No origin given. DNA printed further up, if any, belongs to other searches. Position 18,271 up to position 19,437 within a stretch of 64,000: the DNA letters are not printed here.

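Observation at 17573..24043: Five overlapping genes encode two phosphoesterases, a nucleotidyltransferase-fold protein, a DedA membrane protein and a hybrid histidine kinase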

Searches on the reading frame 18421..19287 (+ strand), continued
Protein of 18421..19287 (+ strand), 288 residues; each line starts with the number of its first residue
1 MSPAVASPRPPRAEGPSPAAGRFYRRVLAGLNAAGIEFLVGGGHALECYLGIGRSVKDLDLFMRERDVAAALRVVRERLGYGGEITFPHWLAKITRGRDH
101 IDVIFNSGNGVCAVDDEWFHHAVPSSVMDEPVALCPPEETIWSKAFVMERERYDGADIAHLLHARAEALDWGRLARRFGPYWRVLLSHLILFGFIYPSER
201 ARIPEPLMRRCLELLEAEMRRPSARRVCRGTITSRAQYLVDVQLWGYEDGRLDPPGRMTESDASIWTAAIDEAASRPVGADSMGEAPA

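Call 55: get_annotated_region(hit=H74, flank=7000)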
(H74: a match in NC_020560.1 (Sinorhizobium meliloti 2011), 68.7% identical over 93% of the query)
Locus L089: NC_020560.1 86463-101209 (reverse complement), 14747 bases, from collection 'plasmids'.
description: Sinorhizobium meliloti 2011 plasmid pSymB, complete sequence
organism: Sinorhizobium meliloti 2011 (NCBI taxid 1286640)
taxonomy: Bacteria; Pseudomonadota; Alphaproteobacteria; Hyphomicrobiales; Rhizobiaceae; Sinorhizobium; Sinorhizobium meliloti; Sinorhizobium meliloti 2011
host: -; source: -; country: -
typing (MOB-suite, as given by PLSDB): mobilizable; relaxase MOBQ
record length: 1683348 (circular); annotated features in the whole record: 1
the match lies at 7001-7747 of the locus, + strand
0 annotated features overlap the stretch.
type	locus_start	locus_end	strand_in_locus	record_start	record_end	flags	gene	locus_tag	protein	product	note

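Call 56: get_annotated_region(hit=H42, flank=7000)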
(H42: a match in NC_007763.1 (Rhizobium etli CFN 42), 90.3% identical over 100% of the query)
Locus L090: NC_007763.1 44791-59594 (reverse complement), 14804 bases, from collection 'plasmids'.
description: Rhizobium etli CFN 42 plasmid p42b, complete sequence
organism: Rhizobium etli CFN 42 (NCBI taxid 347834)
taxonomy: Bacteria; Pseudomonadota; Alphaproteobacteria; Hyphomicrobiales; Rhizobiaceae; Rhizobium; Rhizobium etli; Rhizobium etli CFN 42
host: -; source: -; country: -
typing (MOB-suite, as given by PLSDB): non-mobilizable
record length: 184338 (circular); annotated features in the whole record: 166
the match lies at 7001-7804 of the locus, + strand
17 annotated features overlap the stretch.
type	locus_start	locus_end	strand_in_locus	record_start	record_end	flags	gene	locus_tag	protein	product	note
CDS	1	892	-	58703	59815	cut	-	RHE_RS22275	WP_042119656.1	glycosyltransferase family 4 protein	-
CDS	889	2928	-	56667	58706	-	-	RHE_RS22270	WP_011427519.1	NAD-dependent epimerase/dehydratase family protein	-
CDS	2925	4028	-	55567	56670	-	-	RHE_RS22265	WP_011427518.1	SDR family NAD(P)-dependent oxidoreductase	-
CDS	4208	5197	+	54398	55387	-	-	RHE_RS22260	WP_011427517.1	zinc-binding dehydrogenase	-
CDS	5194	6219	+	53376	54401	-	-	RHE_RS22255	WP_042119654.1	Gfo/Idh/MocA family oxidoreductase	-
CDS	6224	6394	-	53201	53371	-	-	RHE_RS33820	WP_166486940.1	hypothetical protein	-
CDS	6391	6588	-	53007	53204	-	-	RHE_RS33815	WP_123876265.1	hypothetical protein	-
CDS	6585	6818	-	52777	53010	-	-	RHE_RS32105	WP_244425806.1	hypothetical protein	-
CDS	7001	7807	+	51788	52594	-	-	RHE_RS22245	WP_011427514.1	nucleotidyltransferase family protein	-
CDS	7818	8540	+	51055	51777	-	-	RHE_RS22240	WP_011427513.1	metallophosphoesterase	-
CDS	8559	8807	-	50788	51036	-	-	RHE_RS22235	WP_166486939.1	hypothetical protein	-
CDS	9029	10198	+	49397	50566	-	-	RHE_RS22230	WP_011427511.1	zinc-dependent alcohol dehydrogenase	-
CDS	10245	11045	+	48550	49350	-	-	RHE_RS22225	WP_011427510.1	SDR family NAD(P)-dependent oxidoreductase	-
CDS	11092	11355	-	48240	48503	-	-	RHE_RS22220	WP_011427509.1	hypothetical protein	-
CDS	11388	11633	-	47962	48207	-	-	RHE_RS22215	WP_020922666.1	hypothetical protein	-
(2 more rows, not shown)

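Call 73: search_protein_families(library=pfam, alignment_id=A6, max_evalue=0.0001)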
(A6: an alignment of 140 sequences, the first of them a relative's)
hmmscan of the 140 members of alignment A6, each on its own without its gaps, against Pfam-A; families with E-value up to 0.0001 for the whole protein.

A. member 1, L001:5643-6083:- (146 aa): 1 family
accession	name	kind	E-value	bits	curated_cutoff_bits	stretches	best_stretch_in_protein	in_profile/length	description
PF03479.20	PCC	-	3.3e-31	108.5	25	1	13-125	1-115/117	Plants and Prokaryotes Conserved (PCC) domain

B. families by the number of members that match (of 140 scanned): 156 families (the first 25 are shown)
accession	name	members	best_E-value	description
PF00072.30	Response_reg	11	1.7e-28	Response regulator receiver domain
PF13091.12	PLDc_2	7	5.4e-47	PLD-like domain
PF00614.28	PLDc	6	2.4e-12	Phospholipase D Active site motif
PF00158.32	Sigma54_activat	5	1.7e-73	Sigma-54 interaction domain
PF25601.1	AAA_lid_14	5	3.2e-27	AAA+ ATPase lid domain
PF14532.12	Sigma54_activ_2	5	4.9e-24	Sigma-54 interaction domain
PF07728.20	AAA_5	5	2e-10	AAA domain (dynein-related subfamily)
PF09685.15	DUF4870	4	1.5e-42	Domain of unknown function (DUF4870)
PF02518.31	HATPase_c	4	6.2e-30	Histidine kinase-, DNA gyrase B-, and HSP90-like ATPase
PF00512.31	HisKA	4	3.3e-16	His Kinase A (phospho-acceptor) domain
PF02954.25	HTH_8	4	4.9e-09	Bacterial regulatory protein, Fis family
PF02515.22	CoA_transf_3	3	4.6e-140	CoA-transferase family III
PF21686.3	LigD_Prim-Pol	3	3.5e-87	LigD, primase-polymerase domain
PF13561.12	adh_short_C2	3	1.6e-64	Enoyl-(Acyl carrier protein) reductase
PF00106.31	adh_short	3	1.7e-60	short chain dehydrogenase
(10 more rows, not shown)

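Call 78: search_protein_families(library=pfam, proteins=[L006:12630-13301:+, L006:13386-13733:+, L006:14305-15318:+, L006:7761-8804:-, L001:9039-9647:+, L004:8124-9308:+, L004:14140-14871:+, L003:8899-9132:+, L005:82-393:+], max_evalue=0.001)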
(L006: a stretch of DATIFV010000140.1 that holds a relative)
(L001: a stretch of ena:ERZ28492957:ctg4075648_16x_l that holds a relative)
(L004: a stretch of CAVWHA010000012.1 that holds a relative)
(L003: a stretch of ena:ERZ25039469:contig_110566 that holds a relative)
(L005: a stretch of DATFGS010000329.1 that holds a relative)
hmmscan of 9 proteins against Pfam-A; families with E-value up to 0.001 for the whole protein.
L006:12630-13301:+ (223 aa): 0 families

L006:13386-13733:+ (115 aa): 0 families

L006:14305-15318:+ (337 aa): 1 family
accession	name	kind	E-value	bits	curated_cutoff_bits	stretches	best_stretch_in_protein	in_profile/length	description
PF14595.12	Thioredoxin_9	-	5.7e-11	42.9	25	1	143-213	16-83/129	Thioredoxin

L006:7761-8804:- (347 aa): 5 families
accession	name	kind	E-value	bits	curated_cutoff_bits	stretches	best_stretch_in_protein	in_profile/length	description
PF02558.23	ApbA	-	4.9e-29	101.3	22.2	1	8-161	1-149/150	Ketopantoate reductase PanE/ApbA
PF08546.17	ApbA_C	-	3e-28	99.1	22.7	1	186-325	1-122/125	Ketopantoate reductase PanE/ApbA C terminal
PF03721.20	UDPG_MGDP_dh_N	-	6.2e-05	23.1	27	1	7-49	2-44/187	UDP-glucose/GDP-mannose dehydrogenase family, NAD binding domain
PF03807.23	F420_oxidored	-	8.9e-05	23.5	21.6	1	7-112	1-93/94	NADP oxidoreductase coenzyme F420-dependent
PF00070.33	Pyr_redox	-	0.00066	20.6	22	0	7-35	1-29/82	Pyridine nucleotide-disulphide oxidoreductase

L001:9039-9647:+ (202 aa): 0 families

L004:8124-9308:+ (394 aa): 3 families
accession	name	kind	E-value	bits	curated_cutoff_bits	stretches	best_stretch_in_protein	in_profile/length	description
PF07690.21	MFS_1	-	5.9e-45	154.1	33.4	1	12-356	2-347/347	Major Facilitator Superfamily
PF12832.13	MFS_1_like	-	1.5e-10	41.1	25.2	1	6-168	212-372/373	MFS_1 like family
PF00083.30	Sugar_tr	-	1.3e-09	38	22.3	1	251-358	47-157/452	Sugar (and other) transporter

L004:14140-14871:+ (243 aa): 1 family
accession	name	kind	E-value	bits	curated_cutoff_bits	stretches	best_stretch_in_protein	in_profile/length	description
PF02518.31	HATPase_c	-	6e-18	65.7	26.4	1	42-154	3-110/111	Histidine kinase-, DNA gyrase B-, and HSP90-like ATPase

L003:8899-9132:+ (77 aa): 0 families

L005:82-393:+ (103 aa): 1 family
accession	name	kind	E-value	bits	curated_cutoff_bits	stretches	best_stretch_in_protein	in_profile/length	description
PF08592.16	Anthrone_oxy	-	3.4e-06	27.6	27.3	1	3-83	18-104/106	Anthrone oxygenase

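Call 83: list_cluster_members(proteins=[P0131, P0130])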
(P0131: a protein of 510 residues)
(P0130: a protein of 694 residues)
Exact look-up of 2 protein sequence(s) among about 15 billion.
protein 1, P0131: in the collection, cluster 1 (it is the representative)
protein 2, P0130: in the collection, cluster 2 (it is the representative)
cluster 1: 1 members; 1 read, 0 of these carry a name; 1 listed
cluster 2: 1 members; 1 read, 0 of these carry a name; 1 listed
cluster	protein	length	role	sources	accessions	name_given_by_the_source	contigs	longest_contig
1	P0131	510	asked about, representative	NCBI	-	-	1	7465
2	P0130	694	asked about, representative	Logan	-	-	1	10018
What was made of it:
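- The fusion protein is a singleton from one contig and could be a frameshift artefact (call 83).
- Tried and rejected: The MPE-NTase fusion P0131 and the NTase-NTase tandem P0130 are singletons (call 83), so I treated them as weak evidence.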

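Call 84: search_protein_families(library=ncbifam, proteins=[L080:11980-13227:-, L025:11197-12450:-, L013:8272-9210:+, L009:2464-3561:+, L080:7602-8987:+, L007:7631-9199:+, L018:8765-9109:+, L024:8300-9055:-], max_evalue=0.00001)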
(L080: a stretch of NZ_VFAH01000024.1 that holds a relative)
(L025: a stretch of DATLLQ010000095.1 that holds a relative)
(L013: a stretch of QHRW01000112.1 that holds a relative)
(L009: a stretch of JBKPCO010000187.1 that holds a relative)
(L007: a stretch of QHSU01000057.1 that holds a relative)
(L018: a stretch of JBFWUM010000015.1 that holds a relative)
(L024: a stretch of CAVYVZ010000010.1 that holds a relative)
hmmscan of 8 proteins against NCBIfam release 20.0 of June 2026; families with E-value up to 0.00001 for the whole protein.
L080:11980-13227:- (415 aa): 8 families
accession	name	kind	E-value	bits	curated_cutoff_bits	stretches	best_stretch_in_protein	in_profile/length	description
NF008427.0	PRK11263.1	equivalog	5.8e-199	661.3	281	1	1-405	1-403/409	cardiolipin synthase ClsB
TIGR04265.1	bac_cardiolipin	equivalog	5.3e-53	180.7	290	1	6-364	116-472/483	cardiolipin synthase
NF009107.0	PRK12452.1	equivalog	3.6e-43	148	787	1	12-364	143-498/509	cardiolipin synthase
NF038319.1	DISARM_DrmC_I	equivalog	2.8e-20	72.8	133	2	218-343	103-236/236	DISARM system phospholipase D-like protein DrmC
NF006946.0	PRK09428.1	equivalog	1.9e-12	46.8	314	0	281-356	346-423/451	CDP-diacylglycerol--serine O-phosphatidyltransferase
NF010490.0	PRK13912.1-1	equivalog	4.3e-08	33.4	211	0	216-336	37-150/159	nuclease NucT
NF010492.0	PRK13912.1-3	equivalog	1.4e-07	31.2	297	0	221-347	46-176/178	nuclease NucT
NF010493.0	PRK13912.1-4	equivalog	7.1e-06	26.1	351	0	226-332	43-155/171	nuclease NucT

L025:11197-12450:- (417 aa): 6 families
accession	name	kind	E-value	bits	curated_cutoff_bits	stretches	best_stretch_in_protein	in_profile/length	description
TIGR04265.1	bac_cardiolipin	equivalog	7.7e-80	269.2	290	1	43-407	106-473/483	cardiolipin synthase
NF009107.0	PRK12452.1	equivalog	1.3e-60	205.6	787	1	23-405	107-497/509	cardiolipin synthase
NF008427.0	PRK11263.1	equivalog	5.7e-56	190.4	281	1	52-383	5-338/409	cardiolipin synthase ClsB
NF038319.1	DISARM_DrmC_I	equivalog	1e-17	64.5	133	1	240-383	80-233/236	DISARM system phospholipase D-like protein DrmC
NF006946.0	PRK09428.1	equivalog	1.1e-08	34.5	314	0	257-302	257-302/451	CDP-diacylglycerol--serine O-phosphatidyltransferase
NF010490.0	PRK13912.1-1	equivalog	7.1e-07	29.4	211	1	248-365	28-136/159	nuclease NucT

L013:8272-9210:+ (312 aa): 0 families

L009:2464-3561:+ (365 aa): 1 family
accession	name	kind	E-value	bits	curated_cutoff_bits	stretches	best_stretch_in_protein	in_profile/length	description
NF001911.0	PRK00685.1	equivalog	3.4e-23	82.3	144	1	104-326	2-203/228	metal-dependent hydrolase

L080:7602-8987:+ (461 aa): 54 families (the best 25 are shown)
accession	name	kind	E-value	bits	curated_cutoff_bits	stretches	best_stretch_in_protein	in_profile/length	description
NF007135.0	PRK09581.1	equivalog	6e-53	180.3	474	1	164-455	154-454/457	PleD family two-component system response regulator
NF047654.1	DiguCycDgcRLepto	equivalog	2e-51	174.7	500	1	211-453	48-293/295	diguanylate cyclase DgcR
TIGR00254.1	GGDEF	domain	2.3e-50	170.6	37.4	1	289-456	1-167/168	diguanylate cyclase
NF038266.1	diguan_SiaD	equivalog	7.8e-48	163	290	1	285-453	86-252/252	biofilm regulation diguanylate cyclase SiaD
NF007380.0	PRK09894.1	equivalog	8.4e-43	146.8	256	1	282-456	116-287/296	diguanylate cyclase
NF007599.0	PRK10245.1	equivalog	2.1e-36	125.2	402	1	283-456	200-370/371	diguanylate cyclase AdrA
NF007423.1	PRK09966.1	equivalog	5.5e-36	124.3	325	1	287-446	233-390/390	diguanylate cyclase DgcN/YfiN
NF041606.1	dguan_cyc_DgcA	equivalog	2e-34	119.1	370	1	305-456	194-339/340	diguanylate cyclase DgcA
NF051473.1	DigCycDgcsShew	equivalog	3e-34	118.7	400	1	282-455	124-290/291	diguanylate cyclase DgcS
NF011955.1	PRK15426.1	equivalog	4.7e-32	110.9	408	1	288-457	393-562/564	cellulose biosynthesis regulator diguanylate cyclase DgcQ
NF007298.0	PRK09776.1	equivalog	4.9e-32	110.8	1135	1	277-455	668-844/1111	diguanylate cyclase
NF045675.1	PhdiestaseDibA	equivalog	1.9e-28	99.2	980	1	287-453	197-361/623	phosphodiesterase DibA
NF040885.1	diguan_DgcJ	equivalog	3.6e-28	98.6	500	1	273-451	321-491/493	diguanylate cyclase DgcJ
NF050064.1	BlResRespRegCbrR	equivalog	2.3e-27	96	600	1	211-456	170-414/415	bile resistance response regulator CbrR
NF007474.0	PRK10060.1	equivalog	2.8e-23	82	782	1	288-458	232-397/663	cyclic di-GMP phosphodiesterase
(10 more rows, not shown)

L007:7631-9199:+ (522 aa): 126 families (the best 25 are shown)
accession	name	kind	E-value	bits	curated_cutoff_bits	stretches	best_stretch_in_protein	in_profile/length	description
NF041880.1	EPS_EpsF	equivalog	4.3e-64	216.8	900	2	22-375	144-492/492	response regulator EpsF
NF008302.0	PRK11091.1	equivalog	6.3e-60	203.2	838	1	102-517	228-643/779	aerobic respiration two-component sensor histidine kinase ArcB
TIGR02956.1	TMAO_torS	equivalog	4.6e-54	183.9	676.5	1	141-514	448-817/967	TMAO reductase system sensor histidine kinase/response regulator TorS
NF011874.0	PRK15347.1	equivalog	5.9e-52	176.8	852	2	142-377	387-615/921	two component system sensor kinase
NF038297.2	hybrid_HK_HrmK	equivalog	1.3e-49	169.4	725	1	147-514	225-605/607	hybrid histidine kinase/response regulator HrmK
NF008099.0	PRK10841.1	equivalog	4.5e-48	163.7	920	2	133-385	439-699/949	two-component system sensor histidine kinase RcsC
NF008318.0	PRK11107.1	equivalog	4.9e-46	157.2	890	2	135-383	276-525/920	two-component sensor histidine kinase BarA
NF047874.1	MASE3_PAS_HK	subfamily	7.2e-45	153.9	560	1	12-381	255-630/655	MASE3 domain-containing sensor histidine kinase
NF046044.1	PnpS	equivalog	8.1e-45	153.5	400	1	15-375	48-390/390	two-component system histidine kinase PnpS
NF041947.1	LuxQ_Vibrio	equivalog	1.8e-44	151.9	1200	1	141-513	460-835/843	quorum-sensing autoinducer 2 sensor kinase/phosphatase LuxQ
NF033092.0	HK_WalK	equivalog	3.6e-44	151.3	725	1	102-376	323-594/594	cell wall metabolism sensor histidine kinase WalK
NF041832.1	near_NosP_CTERM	subfamily_domain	5e-44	150.9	400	1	152-515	2-368/370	NahK/ErcS family hybrid sensor histidine kinase/response regulator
NF008468.0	PRK11360.1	equivalog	3.1e-43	148.1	646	1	27-379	273-611/616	two-component system sensor histidine kinase AtoS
TIGR02966.1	phoR_proteo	equivalog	1.8e-42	145.6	334.2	1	93-373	64-332/333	phosphate regulon sensor histidine kinase PhoR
NF008543.0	PRK11466.1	equivalog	1.6e-41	142.1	982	1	146-468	433-751/914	TMAO reductase system sensor histidine kinase/response regulator TorS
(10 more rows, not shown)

L018:8765-9109:+ (114 aa): 1 family
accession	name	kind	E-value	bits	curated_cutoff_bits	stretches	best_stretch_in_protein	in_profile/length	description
NF007769.1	PRK10455.1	equivalog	2.1e-06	28.1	174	0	40-70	50-80/160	ATP-independent periplasmic protein-refolding chaperone Spy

L024:8300-9055:- (251 aa): 5 families
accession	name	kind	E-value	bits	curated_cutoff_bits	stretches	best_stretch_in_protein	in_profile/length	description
TIGR00093.1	TIGR00093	subfamily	2.2e-44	151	109.3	1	68-225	1-160/161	pseudouridine synthase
NF007976.1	PRK10700.1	equivalog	2.3e-31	109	290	1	5-224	5-232/291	23S rRNA pseudouridine(2605) synthase RluB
NF008097.0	PRK10839.1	equivalog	2.2e-28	99.5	275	1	11-229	9-227/232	16S rRNA pseudouridine(516) synthase RsuA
NF007784.0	PRK10475.1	equivalog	1.5e-24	86.5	318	1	5-234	9-234/290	23S rRNA pseudouridine(2604) synthase RluF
NF008487.1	PRK11394.1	equivalog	7.1e-18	64.9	284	1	60-224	26-204/206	23S rRNA pseudouridine(2457) synthase RluE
